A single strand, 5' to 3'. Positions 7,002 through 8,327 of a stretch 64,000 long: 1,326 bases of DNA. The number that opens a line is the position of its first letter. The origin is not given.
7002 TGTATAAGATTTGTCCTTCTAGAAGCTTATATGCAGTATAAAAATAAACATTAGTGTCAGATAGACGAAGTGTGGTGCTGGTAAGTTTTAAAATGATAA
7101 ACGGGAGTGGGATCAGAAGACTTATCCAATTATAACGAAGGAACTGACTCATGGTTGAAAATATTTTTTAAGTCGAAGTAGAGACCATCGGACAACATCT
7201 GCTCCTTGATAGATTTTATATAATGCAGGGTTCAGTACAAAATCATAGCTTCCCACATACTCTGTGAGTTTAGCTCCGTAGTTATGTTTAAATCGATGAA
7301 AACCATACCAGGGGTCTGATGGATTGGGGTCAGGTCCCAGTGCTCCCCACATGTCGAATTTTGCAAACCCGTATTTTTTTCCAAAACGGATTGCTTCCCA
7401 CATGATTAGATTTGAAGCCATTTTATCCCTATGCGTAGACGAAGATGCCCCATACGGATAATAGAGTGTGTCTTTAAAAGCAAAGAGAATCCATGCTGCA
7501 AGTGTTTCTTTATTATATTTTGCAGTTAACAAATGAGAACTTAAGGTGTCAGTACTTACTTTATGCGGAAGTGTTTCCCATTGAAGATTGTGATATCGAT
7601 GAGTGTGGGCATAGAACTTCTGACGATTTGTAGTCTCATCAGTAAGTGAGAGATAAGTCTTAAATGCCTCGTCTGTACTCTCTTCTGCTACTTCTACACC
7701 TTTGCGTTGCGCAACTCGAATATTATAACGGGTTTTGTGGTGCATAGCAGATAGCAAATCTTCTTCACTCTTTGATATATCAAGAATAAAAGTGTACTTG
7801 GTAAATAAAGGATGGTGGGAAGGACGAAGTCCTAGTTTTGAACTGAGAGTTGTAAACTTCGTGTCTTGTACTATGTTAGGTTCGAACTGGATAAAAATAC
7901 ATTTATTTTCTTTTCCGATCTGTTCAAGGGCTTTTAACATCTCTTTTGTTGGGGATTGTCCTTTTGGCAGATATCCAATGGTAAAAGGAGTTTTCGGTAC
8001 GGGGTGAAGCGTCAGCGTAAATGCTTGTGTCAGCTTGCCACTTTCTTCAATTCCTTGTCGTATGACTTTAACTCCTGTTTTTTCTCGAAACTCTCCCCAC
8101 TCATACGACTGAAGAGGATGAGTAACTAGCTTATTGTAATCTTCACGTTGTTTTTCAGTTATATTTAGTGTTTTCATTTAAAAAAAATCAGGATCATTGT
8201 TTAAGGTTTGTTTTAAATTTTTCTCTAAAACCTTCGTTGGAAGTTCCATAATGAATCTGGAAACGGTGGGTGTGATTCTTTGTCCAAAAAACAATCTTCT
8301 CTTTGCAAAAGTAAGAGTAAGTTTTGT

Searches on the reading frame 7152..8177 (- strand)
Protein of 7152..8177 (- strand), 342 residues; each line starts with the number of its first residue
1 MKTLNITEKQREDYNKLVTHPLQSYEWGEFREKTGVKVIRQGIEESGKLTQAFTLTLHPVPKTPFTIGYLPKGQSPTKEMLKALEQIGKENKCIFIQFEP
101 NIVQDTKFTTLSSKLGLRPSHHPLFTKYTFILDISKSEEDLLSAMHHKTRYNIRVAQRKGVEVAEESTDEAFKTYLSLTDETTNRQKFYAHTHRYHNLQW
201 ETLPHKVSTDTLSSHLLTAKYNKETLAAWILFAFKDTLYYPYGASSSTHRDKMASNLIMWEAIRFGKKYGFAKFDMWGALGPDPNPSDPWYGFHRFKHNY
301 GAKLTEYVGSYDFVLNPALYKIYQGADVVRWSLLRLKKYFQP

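Call 46: search_protein_families(library=pfam, proteins=[window:7152-8177:-], max_evalue=0.001)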
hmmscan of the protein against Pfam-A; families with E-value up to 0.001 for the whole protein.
window:7152-8177:- (342 aa): 2 families
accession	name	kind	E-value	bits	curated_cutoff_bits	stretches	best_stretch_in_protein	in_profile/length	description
PF02388.22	FemAB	-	8.6e-33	114.2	24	3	218-326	299-404/406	FemAB family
PF13480.13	Acetyltransf_6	-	1.3e-09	38.8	22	1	148-278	2-136/143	Acetyltransferase (GNAT) domain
